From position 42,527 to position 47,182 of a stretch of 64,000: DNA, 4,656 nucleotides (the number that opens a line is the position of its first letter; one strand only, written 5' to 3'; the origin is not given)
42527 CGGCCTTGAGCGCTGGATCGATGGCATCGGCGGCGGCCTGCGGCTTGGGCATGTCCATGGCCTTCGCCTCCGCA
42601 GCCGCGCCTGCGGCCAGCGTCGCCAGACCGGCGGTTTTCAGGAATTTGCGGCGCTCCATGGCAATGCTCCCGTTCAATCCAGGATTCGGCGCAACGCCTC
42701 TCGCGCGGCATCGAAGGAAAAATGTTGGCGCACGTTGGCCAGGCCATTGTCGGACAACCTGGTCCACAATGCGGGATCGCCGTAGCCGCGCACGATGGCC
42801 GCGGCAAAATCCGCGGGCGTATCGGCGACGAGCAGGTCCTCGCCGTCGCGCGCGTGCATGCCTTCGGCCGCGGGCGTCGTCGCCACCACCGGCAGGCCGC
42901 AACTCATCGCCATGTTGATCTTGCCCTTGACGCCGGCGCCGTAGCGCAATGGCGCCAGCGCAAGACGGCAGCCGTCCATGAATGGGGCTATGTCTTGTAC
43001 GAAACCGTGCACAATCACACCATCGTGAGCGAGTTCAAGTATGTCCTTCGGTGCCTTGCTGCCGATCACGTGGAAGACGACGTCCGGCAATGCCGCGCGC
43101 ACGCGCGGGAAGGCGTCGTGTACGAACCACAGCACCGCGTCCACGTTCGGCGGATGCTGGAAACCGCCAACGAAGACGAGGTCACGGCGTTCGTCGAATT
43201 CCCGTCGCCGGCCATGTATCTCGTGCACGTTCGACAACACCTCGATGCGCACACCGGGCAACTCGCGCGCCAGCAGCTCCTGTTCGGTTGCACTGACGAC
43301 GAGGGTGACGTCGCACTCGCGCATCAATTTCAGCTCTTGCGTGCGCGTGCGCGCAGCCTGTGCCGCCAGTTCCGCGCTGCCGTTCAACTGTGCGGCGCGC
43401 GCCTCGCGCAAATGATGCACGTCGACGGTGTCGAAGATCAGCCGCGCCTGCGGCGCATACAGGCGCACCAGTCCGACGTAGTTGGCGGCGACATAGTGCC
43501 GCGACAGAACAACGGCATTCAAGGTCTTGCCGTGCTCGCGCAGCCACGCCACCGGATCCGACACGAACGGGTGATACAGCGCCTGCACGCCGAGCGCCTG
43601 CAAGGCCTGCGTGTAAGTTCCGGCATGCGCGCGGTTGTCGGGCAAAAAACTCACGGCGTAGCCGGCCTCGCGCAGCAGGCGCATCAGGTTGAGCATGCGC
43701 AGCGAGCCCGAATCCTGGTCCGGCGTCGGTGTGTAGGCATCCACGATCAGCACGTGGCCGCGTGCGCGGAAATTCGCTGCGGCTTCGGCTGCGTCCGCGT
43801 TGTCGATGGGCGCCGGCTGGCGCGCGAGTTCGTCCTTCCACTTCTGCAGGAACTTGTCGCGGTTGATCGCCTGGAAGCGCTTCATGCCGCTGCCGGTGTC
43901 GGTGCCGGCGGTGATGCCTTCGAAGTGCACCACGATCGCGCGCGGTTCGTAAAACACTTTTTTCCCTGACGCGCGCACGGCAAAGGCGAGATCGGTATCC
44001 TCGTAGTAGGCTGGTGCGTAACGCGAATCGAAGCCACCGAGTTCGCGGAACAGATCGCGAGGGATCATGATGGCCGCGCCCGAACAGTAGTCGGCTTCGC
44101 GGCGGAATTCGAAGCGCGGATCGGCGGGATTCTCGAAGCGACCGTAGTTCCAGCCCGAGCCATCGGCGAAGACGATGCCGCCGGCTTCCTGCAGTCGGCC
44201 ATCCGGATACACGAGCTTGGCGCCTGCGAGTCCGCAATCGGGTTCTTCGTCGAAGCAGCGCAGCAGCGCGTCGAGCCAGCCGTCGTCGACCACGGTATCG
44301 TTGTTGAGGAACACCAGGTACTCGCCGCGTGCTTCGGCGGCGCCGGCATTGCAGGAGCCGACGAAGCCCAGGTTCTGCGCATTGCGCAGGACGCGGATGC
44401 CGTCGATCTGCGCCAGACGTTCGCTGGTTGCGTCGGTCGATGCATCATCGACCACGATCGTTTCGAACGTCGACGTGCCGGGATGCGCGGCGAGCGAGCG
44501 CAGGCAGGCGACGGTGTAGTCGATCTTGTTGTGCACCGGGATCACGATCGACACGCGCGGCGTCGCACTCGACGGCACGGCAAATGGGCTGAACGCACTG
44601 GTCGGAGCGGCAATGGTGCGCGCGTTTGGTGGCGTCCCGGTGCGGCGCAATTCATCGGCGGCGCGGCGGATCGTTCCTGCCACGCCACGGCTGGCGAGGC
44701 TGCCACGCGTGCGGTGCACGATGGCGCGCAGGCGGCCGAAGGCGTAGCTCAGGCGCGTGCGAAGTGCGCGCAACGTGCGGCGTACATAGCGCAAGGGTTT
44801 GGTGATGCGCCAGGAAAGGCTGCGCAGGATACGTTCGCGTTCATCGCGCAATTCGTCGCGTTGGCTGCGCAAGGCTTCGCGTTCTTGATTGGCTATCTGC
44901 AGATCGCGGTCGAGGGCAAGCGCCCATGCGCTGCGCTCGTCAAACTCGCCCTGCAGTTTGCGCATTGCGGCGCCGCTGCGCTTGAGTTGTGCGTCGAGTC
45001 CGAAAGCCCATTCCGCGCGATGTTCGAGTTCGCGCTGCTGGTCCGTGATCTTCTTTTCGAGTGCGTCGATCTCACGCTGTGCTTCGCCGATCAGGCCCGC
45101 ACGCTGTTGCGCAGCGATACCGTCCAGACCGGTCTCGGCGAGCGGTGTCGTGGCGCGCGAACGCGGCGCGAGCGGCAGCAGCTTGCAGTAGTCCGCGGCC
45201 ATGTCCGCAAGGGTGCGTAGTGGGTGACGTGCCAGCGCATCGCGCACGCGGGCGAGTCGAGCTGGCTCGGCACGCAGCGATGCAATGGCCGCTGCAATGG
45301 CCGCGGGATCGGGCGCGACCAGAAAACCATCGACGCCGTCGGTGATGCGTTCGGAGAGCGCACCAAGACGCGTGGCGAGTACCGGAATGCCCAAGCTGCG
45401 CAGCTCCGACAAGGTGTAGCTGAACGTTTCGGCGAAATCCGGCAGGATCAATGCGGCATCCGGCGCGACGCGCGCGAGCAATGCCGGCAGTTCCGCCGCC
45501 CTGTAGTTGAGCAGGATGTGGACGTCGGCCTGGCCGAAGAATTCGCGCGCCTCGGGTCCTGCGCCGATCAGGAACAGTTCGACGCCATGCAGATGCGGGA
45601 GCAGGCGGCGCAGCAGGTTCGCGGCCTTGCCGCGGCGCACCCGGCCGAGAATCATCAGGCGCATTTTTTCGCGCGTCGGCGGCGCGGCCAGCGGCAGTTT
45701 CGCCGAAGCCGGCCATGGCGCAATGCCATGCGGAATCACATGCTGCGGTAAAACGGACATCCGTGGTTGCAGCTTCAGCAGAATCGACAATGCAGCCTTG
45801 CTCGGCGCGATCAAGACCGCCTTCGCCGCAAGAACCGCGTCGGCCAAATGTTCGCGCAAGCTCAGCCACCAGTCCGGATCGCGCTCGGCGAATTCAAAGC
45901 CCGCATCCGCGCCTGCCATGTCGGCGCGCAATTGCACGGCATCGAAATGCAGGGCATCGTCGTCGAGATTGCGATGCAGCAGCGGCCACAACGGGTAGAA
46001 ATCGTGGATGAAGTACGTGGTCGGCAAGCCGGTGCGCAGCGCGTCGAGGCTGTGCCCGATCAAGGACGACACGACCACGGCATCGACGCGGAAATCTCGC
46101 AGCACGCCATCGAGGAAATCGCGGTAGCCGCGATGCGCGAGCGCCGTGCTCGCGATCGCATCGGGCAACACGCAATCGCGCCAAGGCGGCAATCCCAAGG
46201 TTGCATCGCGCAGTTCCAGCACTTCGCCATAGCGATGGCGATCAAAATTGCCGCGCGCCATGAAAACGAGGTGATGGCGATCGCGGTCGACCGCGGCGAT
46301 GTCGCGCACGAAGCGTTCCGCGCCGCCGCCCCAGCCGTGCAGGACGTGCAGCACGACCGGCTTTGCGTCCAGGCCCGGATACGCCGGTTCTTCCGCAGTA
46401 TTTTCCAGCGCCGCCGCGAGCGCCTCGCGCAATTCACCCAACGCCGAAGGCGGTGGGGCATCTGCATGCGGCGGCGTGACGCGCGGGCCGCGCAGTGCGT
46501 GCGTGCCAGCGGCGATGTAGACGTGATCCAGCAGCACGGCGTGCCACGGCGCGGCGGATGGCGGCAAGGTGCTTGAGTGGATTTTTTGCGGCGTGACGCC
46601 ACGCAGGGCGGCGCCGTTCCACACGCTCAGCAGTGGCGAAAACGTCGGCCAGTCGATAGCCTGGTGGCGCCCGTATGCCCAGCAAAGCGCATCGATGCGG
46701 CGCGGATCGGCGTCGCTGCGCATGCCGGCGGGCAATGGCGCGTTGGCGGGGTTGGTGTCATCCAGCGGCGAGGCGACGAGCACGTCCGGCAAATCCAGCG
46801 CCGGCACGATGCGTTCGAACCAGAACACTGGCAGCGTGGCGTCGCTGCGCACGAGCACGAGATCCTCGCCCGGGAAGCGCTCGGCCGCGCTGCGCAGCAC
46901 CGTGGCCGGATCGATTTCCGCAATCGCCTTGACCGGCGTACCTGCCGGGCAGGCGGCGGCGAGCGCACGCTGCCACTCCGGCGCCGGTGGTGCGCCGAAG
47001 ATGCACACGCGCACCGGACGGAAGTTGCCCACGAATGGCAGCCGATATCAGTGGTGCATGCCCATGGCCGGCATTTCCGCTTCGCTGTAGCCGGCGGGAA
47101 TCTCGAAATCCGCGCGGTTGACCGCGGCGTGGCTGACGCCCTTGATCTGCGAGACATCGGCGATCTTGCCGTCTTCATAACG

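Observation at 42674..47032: A single 1452-aa polypeptide combines at least three glycosyltransferase modules and a coiled coil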

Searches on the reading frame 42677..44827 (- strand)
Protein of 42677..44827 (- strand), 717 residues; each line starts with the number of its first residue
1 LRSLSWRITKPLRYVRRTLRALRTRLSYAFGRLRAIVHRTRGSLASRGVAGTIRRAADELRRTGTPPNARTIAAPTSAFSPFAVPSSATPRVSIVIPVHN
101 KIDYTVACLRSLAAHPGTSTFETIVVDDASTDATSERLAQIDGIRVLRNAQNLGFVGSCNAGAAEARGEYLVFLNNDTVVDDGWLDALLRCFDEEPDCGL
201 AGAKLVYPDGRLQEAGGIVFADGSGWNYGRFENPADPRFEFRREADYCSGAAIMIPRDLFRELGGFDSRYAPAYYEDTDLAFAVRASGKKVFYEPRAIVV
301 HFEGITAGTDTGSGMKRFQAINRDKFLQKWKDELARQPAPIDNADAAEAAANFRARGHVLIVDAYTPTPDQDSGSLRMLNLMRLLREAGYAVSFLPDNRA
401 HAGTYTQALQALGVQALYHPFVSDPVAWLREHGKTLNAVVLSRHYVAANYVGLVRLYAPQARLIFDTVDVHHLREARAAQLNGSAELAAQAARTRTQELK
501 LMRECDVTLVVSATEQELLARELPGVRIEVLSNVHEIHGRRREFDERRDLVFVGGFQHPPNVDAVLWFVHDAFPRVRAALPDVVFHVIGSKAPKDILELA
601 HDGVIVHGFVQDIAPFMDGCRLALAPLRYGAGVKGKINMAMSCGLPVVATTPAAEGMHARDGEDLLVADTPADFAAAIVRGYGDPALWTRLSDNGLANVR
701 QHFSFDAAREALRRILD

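Call 35: predict_structure(alignment_id=A3)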
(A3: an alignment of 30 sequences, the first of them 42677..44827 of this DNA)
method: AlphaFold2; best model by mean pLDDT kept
length: 717 residues; sequences in the alignment: 30
mean_pLDDT: 80.1   pTM: 0.61
mean pLDDT of the five models: 80.1, 78.6, 74.6, 74.4, 72.9
residues with pLDDT >= 90: 278; 70-90: 243; 50-70: 143; < 50: 53
segments of 3 or more residues with pLDDT < 50: 1-4, 38-46, 58-67, 228-230, 304-313
pLDDT, mean of each block of 10 residues (from residue 1): 49 68 56 47 50 50 47 83 94 92 91 92 91 88 88 79 95 91 92 89 83 60 50 59 71 92 83 65 82 87 52 51 64 59 58 79 73 77 89 82 68 69 75 91 89 93 91 85 88 92 94 86 92 87 94 85 93 96 92 88 87 89 90 74 95 84 94 97 95 95 90 85
secondary structure, 60 per line:
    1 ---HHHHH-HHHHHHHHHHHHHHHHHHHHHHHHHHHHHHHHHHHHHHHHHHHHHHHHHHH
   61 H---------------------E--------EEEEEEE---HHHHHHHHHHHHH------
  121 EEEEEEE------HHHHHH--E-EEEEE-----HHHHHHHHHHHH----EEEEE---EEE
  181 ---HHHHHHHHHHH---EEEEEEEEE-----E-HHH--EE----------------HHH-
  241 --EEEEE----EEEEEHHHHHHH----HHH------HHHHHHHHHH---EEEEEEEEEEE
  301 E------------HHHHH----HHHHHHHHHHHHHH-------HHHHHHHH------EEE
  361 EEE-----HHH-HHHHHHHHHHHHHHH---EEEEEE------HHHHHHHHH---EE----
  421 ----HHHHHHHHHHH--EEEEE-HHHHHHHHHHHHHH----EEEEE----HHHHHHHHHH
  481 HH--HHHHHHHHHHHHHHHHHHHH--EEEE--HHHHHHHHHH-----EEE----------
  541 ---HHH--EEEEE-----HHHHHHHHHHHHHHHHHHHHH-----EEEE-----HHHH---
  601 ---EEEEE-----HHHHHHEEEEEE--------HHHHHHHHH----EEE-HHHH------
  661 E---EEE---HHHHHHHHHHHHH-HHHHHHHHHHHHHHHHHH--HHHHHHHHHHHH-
elements in order (helices of 4 or more, strands of 3 or more residues): H4-8 H10-61 E92-98 H102-114 E121-127 H134-139 E144-148 H154-165 E170-174 E178-180 H184-194 E198-206 E243-247 E252-256 H257-263 H277-286 E290-301 H314-318 H323-336 H344-351 E358-363 H373-387 E391-396 H403-411 H425-435 E438-442 H444-457 E462-466 H471-482 H485-504 E507-510 H513-522 E528-530 E549-553 H559-579 E585-588 H594-597 E604-608 H614-619 E620-625 H634-642 E647-649 H651-654 E665-667 H671-683 H685-702 H705-716

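Call 39: fold_search(model_id=the predicted structure, library=pdb)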
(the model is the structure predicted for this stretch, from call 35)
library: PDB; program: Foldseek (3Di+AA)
matches with E <= 10: 1907; with E <= 0.001: 791
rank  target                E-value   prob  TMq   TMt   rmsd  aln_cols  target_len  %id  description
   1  6n1x                  2.9e-15  1.00  0.39  0.70   5.5       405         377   16  BshA from Staphylococcus aureus complexed with UDP and N-acetylglucosamine (released 2019-08-21)
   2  6d9t                  1.3e-14  1.00  0.38  0.69   5.8       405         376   15  BshA from Staphylococcus aureus complexed with UDP (released 2019-05-08)
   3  6kih_B                2.1e-14  1.00  0.37  0.64   5.8       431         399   15  Sucrose-phosphate synthase (tll1590) from Thermosynechococcus elongatus (released 2020-05-27)
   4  6kih_A                2.1e-14  1.00  0.37  0.62   6.4       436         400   16  Sucrose-phosphate synthase (tll1590) from Thermosynechococcus elongatus (released 2020-05-27)
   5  3c4q_B                5.1e-14  1.00  0.39  0.68   5.3       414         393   16  Structure of the retaining glycosyltransferase MshA : The first step in mycothiol biosynthesis. Organism : Corynebacte (released 2008-04-01)
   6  7qsg_A                5.4e-14  1.00  0.38  0.68   5.6       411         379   15  Methylmannose polysaccharide mannosyltransferase from M. hassiacum (released 2023-01-25)
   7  2ffu_A                8.0e-14  1.00  0.27  0.38  11.8       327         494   20  Crystal Structure of Human ppGalNAcT-2 complexed with UDP and EA2 (released 2006-01-31)
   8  3c48_B                1.0e-13  1.00  0.25  0.41  11.7       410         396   15  Structure of the retaining glycosyltransferase MshA: The first step in mycothiol biosynthesis. Organism: Corynebacteri (released 2008-03-25)
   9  4d11_F                1.2e-13  1.00  0.26  0.63   9.3       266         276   22  GalNAc-T2 crystal soaked with UDP-5SGalNAc, mEA2 peptide and manganese (Lower resolution dataset) (released 2014-05-28)
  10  6egs_A                1.2e-13  1.00  0.28  0.41  14.0       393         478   16  Crystal structure of the GalNAc-T2 F104S mutant in complex with UDP-GalNAc (released 2018-04-11)
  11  6e7i_A                2.1e-13  1.00  0.26  0.37   5.0       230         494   22  Human ppGalNAcT2 I253A/L310A Mutant with EA2 and UDP (released 2020-01-29)
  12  2jjm_A                2.1e-13  1.00  0.36  0.67   6.2       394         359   13  Crystal Structure of a family GT4 glycosyltransferase from Bacillus anthracis ORF BA1558. (released 2008-08-05)
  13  2ffv_A                2.3e-13  1.00  0.28  0.40   6.2       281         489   20  Human ppGalNAcT-2 complexed with manganese and UDP (released 2006-01-31)
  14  6nqt_A                2.6e-13  1.00  0.26  0.37   9.2       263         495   21  GalNac-T2 soaked with UDP-sugar (released 2020-01-29)
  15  6nqt_E                2.6e-13  1.00  0.27  0.39   9.3       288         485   21  GalNac-T2 soaked with UDP-sugar (released 2020-01-29)
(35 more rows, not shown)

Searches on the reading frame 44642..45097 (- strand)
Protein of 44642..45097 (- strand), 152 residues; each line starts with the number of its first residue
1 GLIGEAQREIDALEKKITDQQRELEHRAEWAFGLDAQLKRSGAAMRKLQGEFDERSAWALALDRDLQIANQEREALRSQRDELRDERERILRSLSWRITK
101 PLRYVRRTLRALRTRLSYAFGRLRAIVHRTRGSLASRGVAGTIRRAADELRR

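Call 37: find_homologous_proteins(query=window:44642-45097:-, max_evalue=0.001)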
Query seq(152 aa) (152 aa): 1 proteins with E <= 0.001 among 313 candidates.
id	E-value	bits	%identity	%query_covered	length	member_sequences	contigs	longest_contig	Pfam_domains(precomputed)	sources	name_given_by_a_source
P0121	5.5e-48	181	73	84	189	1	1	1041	-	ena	-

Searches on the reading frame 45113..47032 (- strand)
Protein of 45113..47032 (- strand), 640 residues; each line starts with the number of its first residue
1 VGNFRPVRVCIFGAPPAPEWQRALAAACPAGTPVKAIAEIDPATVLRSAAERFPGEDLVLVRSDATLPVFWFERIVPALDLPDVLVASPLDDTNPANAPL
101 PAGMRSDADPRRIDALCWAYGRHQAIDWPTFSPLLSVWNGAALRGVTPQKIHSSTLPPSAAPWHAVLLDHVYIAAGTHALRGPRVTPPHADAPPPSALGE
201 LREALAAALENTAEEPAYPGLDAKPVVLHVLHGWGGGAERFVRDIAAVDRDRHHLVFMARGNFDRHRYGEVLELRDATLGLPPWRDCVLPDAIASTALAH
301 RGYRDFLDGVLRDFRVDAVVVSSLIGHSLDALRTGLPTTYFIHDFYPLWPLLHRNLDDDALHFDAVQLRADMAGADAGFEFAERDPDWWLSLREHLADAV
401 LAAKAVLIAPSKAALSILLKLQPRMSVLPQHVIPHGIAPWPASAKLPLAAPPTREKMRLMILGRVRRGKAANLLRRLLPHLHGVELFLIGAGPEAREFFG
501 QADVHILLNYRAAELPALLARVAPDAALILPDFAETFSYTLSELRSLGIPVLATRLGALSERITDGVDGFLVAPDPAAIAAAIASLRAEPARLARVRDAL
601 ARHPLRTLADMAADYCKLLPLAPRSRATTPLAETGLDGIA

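Call 30: predict_structure(alignment_id=A2)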
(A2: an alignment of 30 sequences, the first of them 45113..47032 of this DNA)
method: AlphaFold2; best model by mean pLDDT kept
length: 640 residues; sequences in the alignment: 30
mean_pLDDT: 86.8   pTM: 0.88
mean pLDDT of the five models: 86.8, 85.3, 84.8, 84.7, 84.6
residues with pLDDT >= 90: 313; 70-90: 281; 50-70: 41; < 50: 5
segments of 3 or more residues with pLDDT < 50: 1-3
pLDDT, mean of each block of 10 residues (from residue 1): 71 91 89 88 92 93 93 92 95 93 92 94 91 95 87 86 93 90 89 84 92 79 93 81 89 94 82 90 90 87 93 93 91 94 75 72 84 71 84 94 94 86 94 87 80 92 73 86 90 78 88 88 91 62 90 78 88 89 93 94 89 89 70 59
secondary structure, 60 per line:
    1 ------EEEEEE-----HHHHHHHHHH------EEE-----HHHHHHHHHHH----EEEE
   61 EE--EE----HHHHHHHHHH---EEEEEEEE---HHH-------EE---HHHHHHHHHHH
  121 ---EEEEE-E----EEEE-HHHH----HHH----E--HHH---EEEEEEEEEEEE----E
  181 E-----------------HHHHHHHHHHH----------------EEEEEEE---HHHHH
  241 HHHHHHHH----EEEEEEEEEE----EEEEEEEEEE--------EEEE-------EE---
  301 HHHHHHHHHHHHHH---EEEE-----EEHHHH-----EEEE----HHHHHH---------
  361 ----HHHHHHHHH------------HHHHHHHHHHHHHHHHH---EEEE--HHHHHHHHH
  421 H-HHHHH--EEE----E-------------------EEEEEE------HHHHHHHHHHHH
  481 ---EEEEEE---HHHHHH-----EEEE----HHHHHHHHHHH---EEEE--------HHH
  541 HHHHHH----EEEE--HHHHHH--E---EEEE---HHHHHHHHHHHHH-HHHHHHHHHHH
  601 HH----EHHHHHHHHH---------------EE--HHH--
elements in order: E7-12 H18-27 E34-36 H42-52 E57-62 H71-80 E84-91 H110-120 E124-128 E135-138 H140-143 E164-175 H199-209 E226-232 H236-248 E253-262 E267-276 E285-288 H301-314 E318-321 H329-332 E338-341 H346-351 H365-373 H386-402 E406-409 H412-421 H423-427 E430-432 E457-462 H469-480 E484-489 H493-498 E504-507 H512-522 E526-529 H538-546 E551-554 H557-562 E569-572 H576-588 H590-602 H608-616

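Call 34: fold_search(model_id=the predicted structure, library=pdb)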
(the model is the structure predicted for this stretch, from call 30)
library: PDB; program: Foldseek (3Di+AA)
matches with E <= 10: 1526; with E <= 0.001: 212
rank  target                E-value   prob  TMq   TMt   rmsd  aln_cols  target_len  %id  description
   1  7qsg_A                8.0e-12  1.00  0.38  0.59   7.5       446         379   18  Methylmannose polysaccharide mannosyltransferase from M. hassiacum (released 2023-01-25)
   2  6kih_A                5.2e-10  1.00  0.41  0.62   6.3       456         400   15  Sucrose-phosphate synthase (tll1590) from Thermosynechococcus elongatus (released 2020-05-27)
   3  3l01_A                5.5e-10  1.00  0.35  0.50   8.8       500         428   17  Crystal structure of monomeric glycogen synthase from Pyrococcus abyssi (released 2010-12-29)
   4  5zer_A                9.9e-10  1.00  0.36  0.60   7.1       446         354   18  UDP Glucose alpha tetrahydrobiopterin glycosyltransferase from Synechococcus species PCC 7942 - BH2 complex form (released 2019-03-06)
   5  4xsu_A                1.2e-09  1.00  0.39  0.64   6.8       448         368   16  Crystal structure of Anabaena Alr3699/HepE in complex with UDP and glucose (released 2016-01-13)
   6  5zes_A                1.2e-09  1.00  0.37  0.62   7.0       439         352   17  UDP Glucose alpha tetrahydrobiopterin glycosyltransferase from Synechococcus species PCC 7942 - UDP complex (released 2019-03-06)
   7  9v0l                  1.6e-09  1.00  0.36  0.60   6.4       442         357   13  UDP-binding PsBGluT, a tetrahydrobiopterin glucosyltransferase from Pseudanabaena sp. Chao 1811 (released 2025-11-26)
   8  6tvp_A                1.6e-09  1.00  0.37  0.57   7.2       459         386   16  Structure of Mycobacterium smegmatis alpha-maltose-1-phosphate synthase GlgM (released 2020-04-22)
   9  6tvp_B                2.1e-09  1.00  0.36  0.54   7.4       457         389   18  Structure of Mycobacterium smegmatis alpha-maltose-1-phosphate synthase GlgM (released 2020-04-22)
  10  7ec1_B                2.4e-09  1.00  0.31  0.39   6.0       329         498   14  Crystal structure of SdgB (ligand-free form) (released 2021-03-24)
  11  7vfk_B                2.5e-09  1.00  0.30  0.38   6.0       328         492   15  Crystal structure of SdgB (ligand-free form) (released 2021-11-24)
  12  2x6q_B                2.8e-09  1.00  0.35  0.52   7.7       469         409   16  Crystal structure of trehalose synthase TreT from P.horikoshi (released 2010-10-13)
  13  4xso_A                3.0e-09  1.00  0.41  0.68   5.8       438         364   16  Crystal structure of apo-form Alr3699/HepE from Anabaena sp. strain PCC 7120 (released 2016-01-13)
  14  3c48_A                3.0e-09  1.00  0.24  0.35  13.4       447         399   17  Structure of the retaining glycosyltransferase MshA: The first step in mycothiol biosynthesis. Organism: Corynebacteri (released 2008-03-25)
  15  5d00_B                3.8e-09  1.00  0.39  0.66   6.8       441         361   15  Crystal structure of BshA from B. subtilis complexed with N-acetylglucosaminyl-malate and UMP (released 2016-09-07)
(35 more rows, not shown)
